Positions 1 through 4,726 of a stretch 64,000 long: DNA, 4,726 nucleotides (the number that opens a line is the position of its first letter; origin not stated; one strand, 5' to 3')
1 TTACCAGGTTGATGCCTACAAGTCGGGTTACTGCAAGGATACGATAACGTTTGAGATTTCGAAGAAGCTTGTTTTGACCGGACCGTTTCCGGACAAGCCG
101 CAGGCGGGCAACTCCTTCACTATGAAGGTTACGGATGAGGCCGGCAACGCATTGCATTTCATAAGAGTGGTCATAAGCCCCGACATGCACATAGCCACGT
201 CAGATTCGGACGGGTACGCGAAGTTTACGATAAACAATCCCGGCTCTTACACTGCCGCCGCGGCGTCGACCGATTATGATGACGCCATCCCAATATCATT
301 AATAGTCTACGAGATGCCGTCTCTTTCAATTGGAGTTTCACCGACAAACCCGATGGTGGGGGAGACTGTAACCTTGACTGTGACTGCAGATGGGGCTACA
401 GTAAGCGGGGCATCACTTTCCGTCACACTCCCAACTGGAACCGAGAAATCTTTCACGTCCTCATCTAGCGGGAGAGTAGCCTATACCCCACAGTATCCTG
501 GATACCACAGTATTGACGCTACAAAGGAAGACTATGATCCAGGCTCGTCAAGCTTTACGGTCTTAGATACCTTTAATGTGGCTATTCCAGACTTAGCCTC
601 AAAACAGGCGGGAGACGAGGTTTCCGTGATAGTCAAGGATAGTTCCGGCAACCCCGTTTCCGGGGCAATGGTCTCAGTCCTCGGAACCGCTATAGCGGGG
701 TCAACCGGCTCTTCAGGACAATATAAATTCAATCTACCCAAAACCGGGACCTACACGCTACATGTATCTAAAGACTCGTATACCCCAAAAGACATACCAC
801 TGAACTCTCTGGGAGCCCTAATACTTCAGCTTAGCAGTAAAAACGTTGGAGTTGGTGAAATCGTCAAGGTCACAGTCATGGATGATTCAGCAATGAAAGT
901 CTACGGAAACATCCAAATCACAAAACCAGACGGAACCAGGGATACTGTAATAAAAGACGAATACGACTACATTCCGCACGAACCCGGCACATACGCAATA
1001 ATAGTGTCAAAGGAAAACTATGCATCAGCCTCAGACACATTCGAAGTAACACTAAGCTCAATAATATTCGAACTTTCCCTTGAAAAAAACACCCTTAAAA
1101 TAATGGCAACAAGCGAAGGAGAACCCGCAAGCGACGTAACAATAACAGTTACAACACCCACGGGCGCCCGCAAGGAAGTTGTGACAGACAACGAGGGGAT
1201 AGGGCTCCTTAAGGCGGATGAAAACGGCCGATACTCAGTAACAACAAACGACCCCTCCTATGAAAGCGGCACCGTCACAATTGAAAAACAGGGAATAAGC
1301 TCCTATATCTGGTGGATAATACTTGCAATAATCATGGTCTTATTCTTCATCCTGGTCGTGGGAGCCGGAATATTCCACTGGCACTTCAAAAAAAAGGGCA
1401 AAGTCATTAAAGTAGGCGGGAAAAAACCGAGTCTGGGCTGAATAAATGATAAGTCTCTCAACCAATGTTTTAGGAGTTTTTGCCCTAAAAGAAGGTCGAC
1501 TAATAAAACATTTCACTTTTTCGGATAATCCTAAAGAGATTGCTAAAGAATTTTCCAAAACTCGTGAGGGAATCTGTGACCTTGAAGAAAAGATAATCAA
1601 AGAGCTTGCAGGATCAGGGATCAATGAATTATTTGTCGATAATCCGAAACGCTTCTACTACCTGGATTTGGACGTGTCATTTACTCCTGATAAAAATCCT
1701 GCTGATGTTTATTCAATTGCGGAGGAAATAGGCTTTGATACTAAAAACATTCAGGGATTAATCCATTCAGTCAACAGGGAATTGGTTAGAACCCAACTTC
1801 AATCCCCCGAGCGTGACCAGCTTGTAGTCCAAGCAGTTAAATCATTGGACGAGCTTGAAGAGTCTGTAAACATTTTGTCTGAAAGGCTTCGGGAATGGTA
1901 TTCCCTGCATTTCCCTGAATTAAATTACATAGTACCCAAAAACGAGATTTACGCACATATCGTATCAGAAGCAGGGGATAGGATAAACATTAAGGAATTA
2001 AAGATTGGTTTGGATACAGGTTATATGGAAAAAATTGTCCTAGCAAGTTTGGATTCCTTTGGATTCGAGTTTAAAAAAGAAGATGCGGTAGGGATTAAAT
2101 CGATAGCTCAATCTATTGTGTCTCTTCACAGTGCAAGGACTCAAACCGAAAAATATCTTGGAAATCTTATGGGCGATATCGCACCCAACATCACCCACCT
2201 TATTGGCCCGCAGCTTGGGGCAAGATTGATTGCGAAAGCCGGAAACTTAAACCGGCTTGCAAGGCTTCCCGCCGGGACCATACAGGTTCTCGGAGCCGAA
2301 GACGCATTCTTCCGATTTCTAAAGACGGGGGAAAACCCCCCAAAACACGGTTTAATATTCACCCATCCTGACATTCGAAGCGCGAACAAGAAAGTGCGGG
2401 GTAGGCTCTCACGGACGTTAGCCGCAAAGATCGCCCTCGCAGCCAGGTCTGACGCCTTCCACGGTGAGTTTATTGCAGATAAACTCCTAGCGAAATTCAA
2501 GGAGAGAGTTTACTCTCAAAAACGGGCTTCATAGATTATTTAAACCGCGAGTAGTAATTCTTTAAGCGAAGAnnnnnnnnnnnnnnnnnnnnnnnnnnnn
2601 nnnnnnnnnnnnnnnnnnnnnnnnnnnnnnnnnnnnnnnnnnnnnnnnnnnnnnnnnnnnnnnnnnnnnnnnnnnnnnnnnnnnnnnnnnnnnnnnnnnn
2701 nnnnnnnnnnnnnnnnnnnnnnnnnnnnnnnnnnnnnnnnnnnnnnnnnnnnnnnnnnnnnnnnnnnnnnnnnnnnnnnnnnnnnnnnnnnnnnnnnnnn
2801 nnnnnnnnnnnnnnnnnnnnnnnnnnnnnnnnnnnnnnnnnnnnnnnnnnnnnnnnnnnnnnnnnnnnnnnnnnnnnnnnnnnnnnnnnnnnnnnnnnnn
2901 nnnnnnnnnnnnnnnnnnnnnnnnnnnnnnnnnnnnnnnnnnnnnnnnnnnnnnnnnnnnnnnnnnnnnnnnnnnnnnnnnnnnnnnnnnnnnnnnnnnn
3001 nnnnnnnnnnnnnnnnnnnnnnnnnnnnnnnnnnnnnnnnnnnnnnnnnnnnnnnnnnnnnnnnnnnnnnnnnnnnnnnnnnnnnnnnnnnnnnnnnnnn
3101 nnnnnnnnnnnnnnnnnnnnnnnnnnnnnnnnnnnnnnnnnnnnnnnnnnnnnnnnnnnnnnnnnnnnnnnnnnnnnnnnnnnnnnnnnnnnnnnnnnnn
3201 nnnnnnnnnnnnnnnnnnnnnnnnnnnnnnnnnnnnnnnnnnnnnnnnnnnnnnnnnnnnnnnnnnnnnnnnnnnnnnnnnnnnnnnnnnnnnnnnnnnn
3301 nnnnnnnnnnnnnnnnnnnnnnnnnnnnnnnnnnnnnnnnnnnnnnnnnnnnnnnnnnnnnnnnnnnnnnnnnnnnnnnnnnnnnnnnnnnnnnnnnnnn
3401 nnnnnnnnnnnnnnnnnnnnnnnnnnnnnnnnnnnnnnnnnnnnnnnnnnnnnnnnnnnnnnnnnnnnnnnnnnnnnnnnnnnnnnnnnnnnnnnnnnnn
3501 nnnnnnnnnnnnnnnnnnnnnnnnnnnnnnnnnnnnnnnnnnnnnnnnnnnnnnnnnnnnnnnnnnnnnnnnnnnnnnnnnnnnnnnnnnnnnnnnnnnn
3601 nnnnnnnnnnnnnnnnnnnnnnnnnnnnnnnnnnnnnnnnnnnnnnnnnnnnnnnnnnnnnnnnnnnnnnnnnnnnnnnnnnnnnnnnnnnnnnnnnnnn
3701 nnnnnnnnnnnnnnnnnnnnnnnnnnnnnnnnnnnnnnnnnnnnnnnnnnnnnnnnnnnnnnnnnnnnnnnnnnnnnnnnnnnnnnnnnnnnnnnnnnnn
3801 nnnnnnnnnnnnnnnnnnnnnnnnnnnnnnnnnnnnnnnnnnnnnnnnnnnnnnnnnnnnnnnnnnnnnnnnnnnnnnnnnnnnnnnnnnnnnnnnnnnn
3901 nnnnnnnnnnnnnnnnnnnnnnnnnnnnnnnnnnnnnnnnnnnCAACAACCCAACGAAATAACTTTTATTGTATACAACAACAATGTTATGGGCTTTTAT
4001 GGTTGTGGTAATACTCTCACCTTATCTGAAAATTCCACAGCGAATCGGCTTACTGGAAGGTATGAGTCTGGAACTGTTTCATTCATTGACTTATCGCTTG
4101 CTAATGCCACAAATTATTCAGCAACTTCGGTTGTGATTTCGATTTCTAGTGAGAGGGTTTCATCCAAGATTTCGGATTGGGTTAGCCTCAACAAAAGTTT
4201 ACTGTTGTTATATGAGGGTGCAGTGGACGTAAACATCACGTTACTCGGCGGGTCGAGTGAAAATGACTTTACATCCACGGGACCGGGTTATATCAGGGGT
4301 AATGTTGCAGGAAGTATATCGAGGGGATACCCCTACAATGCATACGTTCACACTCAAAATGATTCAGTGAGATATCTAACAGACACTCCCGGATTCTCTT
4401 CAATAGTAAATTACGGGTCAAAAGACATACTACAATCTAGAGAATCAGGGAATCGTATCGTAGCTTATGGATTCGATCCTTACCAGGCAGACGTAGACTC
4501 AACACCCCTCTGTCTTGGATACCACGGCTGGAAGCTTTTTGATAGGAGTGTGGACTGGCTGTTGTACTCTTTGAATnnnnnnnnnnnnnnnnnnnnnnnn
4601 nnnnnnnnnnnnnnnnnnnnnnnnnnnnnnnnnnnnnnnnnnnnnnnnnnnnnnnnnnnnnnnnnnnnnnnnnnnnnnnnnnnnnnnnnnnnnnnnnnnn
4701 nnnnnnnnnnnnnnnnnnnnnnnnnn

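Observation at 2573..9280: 2235-aa modular surface protein combining six DUF4350-like modules with an NHL propeller and a lamin-tail domain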

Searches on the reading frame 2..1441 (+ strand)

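Call 8: search_protein_families(library=pfam, proteins=[window:2-1441:+], max_evalue=0.01)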
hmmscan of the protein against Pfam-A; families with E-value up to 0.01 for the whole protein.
window:2-1441:+ (479 aa): 15 families
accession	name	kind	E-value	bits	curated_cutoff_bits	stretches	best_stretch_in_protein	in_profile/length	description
PF13620.12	CarboxypepD_reg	-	1.2e-31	109.3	32.3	4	207-265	2-64/82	Carboxypeptidase regulatory-like domain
PF10670.15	DUF4198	-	2e-15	57.9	34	0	362-415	146-205/209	Domain of unknown function (DUF4198)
PF13715.12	CarbopepD_reg_2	-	2e-15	57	32.2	1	210-269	5-64/88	CarboxypepD_reg-like domain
PF02369.22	Big_1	-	1.9e-10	41.1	34.9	1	198-250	12-71/93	Bacterial Ig-like domain (group 1)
PF00630.25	Filamin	-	2.7e-07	31.8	26.9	0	112-178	14-85/93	Filamin/ABP280 repeat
PF24025.1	Ig_DR_A0283-like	-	5.5e-07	30.3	27.1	0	35-92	5-67/102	DR_A0283-like, Ig-like domain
PF17789.7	MG4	-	5.8e-07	30.1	24.7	0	38-85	17-68/95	Macroglobulin domain MG4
PF13115.11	YtkA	-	6.4e-06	27.2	25.9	0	195-253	13-70/85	YtkA-like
PF17936.7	Big_6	-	0.00019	22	27.6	0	377-427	13-64/83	Bacterial Ig domain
PF17210.9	SdrD_B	-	0.0008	20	29.7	0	212-258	17-67/112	SdrD B-like domain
PF09134.16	Invasin_D3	-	0.0011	19.9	33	0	199-254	16-66/98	Invasin, domain 3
PF07495.19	Y_Y_Y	-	0.0021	18.3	26.6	0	320-342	29-51/65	Y_Y_Y domain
PF08308.17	PEGA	-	0.003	17.9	20.8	0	327-353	33-60/71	PEGA domain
PF01105.29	EMP24_GP25L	-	0.0059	17.1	25.9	0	370-420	30-84/182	emp24/gp25L/p24 family/GOLD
PF13584.12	BatD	-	0.0085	17.2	24.1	0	112-153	3-46/92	BatD DUF11 like domain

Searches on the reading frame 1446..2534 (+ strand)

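Call 8: search_protein_families(library=pfam, proteins=[window:1446-2534:+], max_evalue=0.01)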
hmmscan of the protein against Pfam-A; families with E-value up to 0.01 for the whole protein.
window:1446-2534:+ (362 aa): 1 family
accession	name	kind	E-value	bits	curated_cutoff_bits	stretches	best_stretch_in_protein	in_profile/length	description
PF01798.23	Nop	-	5.3e-62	209.7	25.4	1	134-354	2-225/228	snoRNA binding domain, fibrillarin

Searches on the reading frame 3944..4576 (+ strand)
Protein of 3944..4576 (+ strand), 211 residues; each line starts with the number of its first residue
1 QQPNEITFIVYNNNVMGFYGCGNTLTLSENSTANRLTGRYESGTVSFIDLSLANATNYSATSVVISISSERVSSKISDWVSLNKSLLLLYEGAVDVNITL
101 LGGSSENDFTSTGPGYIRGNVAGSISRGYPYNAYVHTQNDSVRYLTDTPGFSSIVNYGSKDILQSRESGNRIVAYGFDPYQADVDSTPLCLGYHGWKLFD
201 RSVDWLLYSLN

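Call 11: search_protein_families(library=pfam, proteins=[window:3944-4576:+], max_evalue=10)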
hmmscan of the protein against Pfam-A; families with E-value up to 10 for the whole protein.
window:3944-4576:+ (211 aa): 0 families

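Call 20: search_protein_representatives(alignment_id=A1)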
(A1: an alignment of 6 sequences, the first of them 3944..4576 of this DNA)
Query: 6 sequences, 200 profile positions. Proteins with E-value up to 0.001 (for the whole library): 13; up to 1e-10: 7; up to 1e-30: 5. The best 13 are listed.
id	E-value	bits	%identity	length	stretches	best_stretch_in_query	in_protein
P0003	0.0e+00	1264.7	-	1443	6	2-200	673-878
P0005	8.7e-229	770.0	-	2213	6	3-200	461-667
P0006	6.2e-135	463.6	-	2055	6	5-199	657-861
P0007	1.6e-84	299.1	-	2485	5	4-200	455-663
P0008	2.1e-46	174.6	-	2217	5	3-200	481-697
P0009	1.5e-11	60.9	-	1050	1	54-198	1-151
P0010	3.3e-11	59.7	-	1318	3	17-197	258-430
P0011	1.4e-06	44.6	-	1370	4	8-199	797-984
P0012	1.6e-05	41.2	-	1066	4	36-197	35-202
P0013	1.0e-04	38.5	-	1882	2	17-196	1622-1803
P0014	1.9e-04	37.6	-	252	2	7-194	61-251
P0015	3.6e-04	36.8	-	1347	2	8-197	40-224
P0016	8.9e-04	35.5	-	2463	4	32-81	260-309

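Call 23: search_protein_families(library=pfam, proteins=[P0008, P0009, P0010, P0011, P0012, P0014, P0015], max_evalue=0.01)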
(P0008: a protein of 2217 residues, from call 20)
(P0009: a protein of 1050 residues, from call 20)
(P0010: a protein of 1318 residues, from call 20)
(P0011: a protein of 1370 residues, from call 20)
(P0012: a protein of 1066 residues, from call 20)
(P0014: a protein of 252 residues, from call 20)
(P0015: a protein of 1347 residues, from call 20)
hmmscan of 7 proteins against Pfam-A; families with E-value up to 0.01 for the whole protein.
P0008 (2217 aa): 6 families
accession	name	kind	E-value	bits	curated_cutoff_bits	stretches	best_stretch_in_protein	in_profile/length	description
PF01436.27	NHL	-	5.6e-13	48.6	20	1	2067-2094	1-28/28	NHL repeat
PF19077.6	Big_13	-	8e-06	26.7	27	1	2129-2194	32-100/102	Bacterial Ig-like domain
PF17957.7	Big_7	-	0.00011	23.2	24.1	1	2106-2176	1-70/70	Bacterial Ig domain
PF13750.12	Big_3_3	-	0.00034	20.8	27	0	2082-2193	22-145/157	Bacterial Ig-like domain (group 3)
PF15418.12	DUF4625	-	0.0059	17.3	27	0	1574-1599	97-123/131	Domain of unknown function (DUF4625)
PF16656.11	Pur_ac_phosph_N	-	0.0073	17.3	30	1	1426-1492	14-87/93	Purple acid Phosphatase, N-terminal domain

P0009 (1050 aa): 7 families
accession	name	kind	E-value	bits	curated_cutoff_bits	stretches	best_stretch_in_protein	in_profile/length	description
PF01436.27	NHL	-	2e-36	122.6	20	3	780-807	1-28/28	NHL repeat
PF00932.25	LTD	-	6.6e-18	65.5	34.3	1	901-994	7-108/109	Lamin Tail Domain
PF06739.17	SBBP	-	1.1e-07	32.1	20.5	0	783-797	15-29/38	Beta-propeller repeat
PF17170.10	DUF5128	-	0.0001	22.1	22.9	1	791-860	53-126/321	6-bladed beta-propeller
PF08450.18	SGL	-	0.0002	21.5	26.3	1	691-865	4-172/246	SMP-30/Gluconolactonase/LRE-like region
PF01731.26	Arylesterase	-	0.00081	20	21.3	0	671-715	39-82/86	Arylesterase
PF25021.1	TEN_NHL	-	0.003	17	27.1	0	779-803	140-283/357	Teneurin NHL domain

P0010 (1318 aa): 3 families
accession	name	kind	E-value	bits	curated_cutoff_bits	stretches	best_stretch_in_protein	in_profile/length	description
PF18911.6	PKD_4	-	2.9e-28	98.2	27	2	1037-1113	1-76/85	PKD domain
PF00801.26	PKD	-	1.8e-22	79.5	23.5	2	1051-1120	11-80/80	PKD domain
PF21027.3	Sde0182_C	-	2.9e-05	25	27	1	1056-1088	1-34/83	Cellulose-binding protein Sde0182, C-terminal domain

P0011 (1370 aa): 0 families

P0012 (1066 aa): 0 families

P0014 (252 aa): 0 families

P0015 (1347 aa): 1 family
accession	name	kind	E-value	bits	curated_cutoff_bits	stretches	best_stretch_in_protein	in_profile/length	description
PF18962.6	Por_Secre_tail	-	2.5e-08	34.5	27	1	1262-1336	2-73/75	Secretion system C-terminal sorting domain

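Call 97: search_protein_families(library=pfam, proteins=[P0013, P0016, P0011, P0012], max_evalue=1)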
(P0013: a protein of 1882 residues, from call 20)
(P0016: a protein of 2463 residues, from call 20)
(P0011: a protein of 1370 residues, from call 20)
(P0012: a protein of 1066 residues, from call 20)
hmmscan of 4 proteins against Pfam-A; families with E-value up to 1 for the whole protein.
P0013 (1882 aa): 4 families
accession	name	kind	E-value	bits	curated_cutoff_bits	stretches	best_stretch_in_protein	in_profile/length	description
PF19077.6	Big_13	-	0.0014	19.5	27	1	18-47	73-102/102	Bacterial Ig-like domain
PF14258.12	DUF4350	-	0.02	15.6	30.4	1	597-766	12-170/181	Domain of unknown function (DUF4350)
PF13710.12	ACT_5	-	0.076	13.3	27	1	595-615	7-27/62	ACT domain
PF06180.16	CbiK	-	0.13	12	26.2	0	392-435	199-243/262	Cobalt chelatase (CbiK)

P0016 (2463 aa): 15 families
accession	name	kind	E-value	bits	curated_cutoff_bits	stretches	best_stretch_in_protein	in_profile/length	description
PF13927.12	Ig_3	-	7.5e-91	299.2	30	8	1340-1408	1-78/78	Immunoglobulin domain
PF07679.22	I-set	-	6e-76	251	23.7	8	221-297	2-87/90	Immunoglobulin I-set domain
PF13895.12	Ig_2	-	2.1e-38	130.8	27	8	501-575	2-72/79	Immunoglobulin domain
PF00047.31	ig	-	1.2e-32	112.5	21.8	7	512-576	5-80/81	Immunoglobulin domain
PF07686.23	V-set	-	7.6e-19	68.4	26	2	516-576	42-102/109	Immunoglobulin V-set domain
PF24527.1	Ig-like_Pom152_9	-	1.5e-06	28.9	27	0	221-273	2-51/80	Nucleoporin pom152-like, ninth immunoglobulin-like domain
PF16758.11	UL141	-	1.3e-05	25.5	35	0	1096-1143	65-109/191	Herpes-like virus membrane glycoprotein UL141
PF05506.17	PLipase_C_C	-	4.1e-05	24.9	24.4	0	150-197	4-50/80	Bacterial phospholipase C, C-terminal domain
PF20418.3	Herpes_gE_N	-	0.00068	20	24.5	0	1978-2018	86-126/129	Alphaherpesvirus glycoprotein E N-terminal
PF04428.19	Choline_kin_N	-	0.00099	19.1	22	0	865-883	4-22/51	Choline kinase N terminus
PF03281.20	Mab-21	-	0.0062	17.1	24.1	0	701-718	10-27/197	Mab-21 protein nucleotidyltransferase domain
PF01333.25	Apocytochr_F_C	-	0.12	12.9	30.4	0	1390-1451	12-71/118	Apocytochrome F, C-terminal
PF00404.24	Dockerin_1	-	0.24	12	22.9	1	2162-2210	2-50/57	Dockerin type I domain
PF21387.2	Gp6_C-I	-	0.32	11.6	27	0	1683-1707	2-26/69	Baseplate structural protein gp6, C-terminal domain I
PF08566.15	Pam17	-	0.52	10.6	25.4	0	367-430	38-100/165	Mitochondrial import protein Pam17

P0011 (1370 aa): 2 families
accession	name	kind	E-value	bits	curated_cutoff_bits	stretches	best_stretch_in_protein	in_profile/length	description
PF10342.15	Kre9_KNH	-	0.029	15.5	24.6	1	1192-1247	2-62/94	Kre9/KNH-like N-terminal Ig-like domain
PF18962.6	Por_Secre_tail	-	0.16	12.7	27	1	1307-1369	16-75/75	Secretion system C-terminal sorting domain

P0012 (1066 aa): 2 families
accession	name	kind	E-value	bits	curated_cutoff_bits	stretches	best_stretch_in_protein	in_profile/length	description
PF07688.17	KaiA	-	0.059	14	22.2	1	839-925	26-106/122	KaiA C-terminal domain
PF22960.2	UBR1-like_wing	-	0.12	13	27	0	875-939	19-79/100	E3 ubiquitin-protein ligase UBR1-like, winged-helix domain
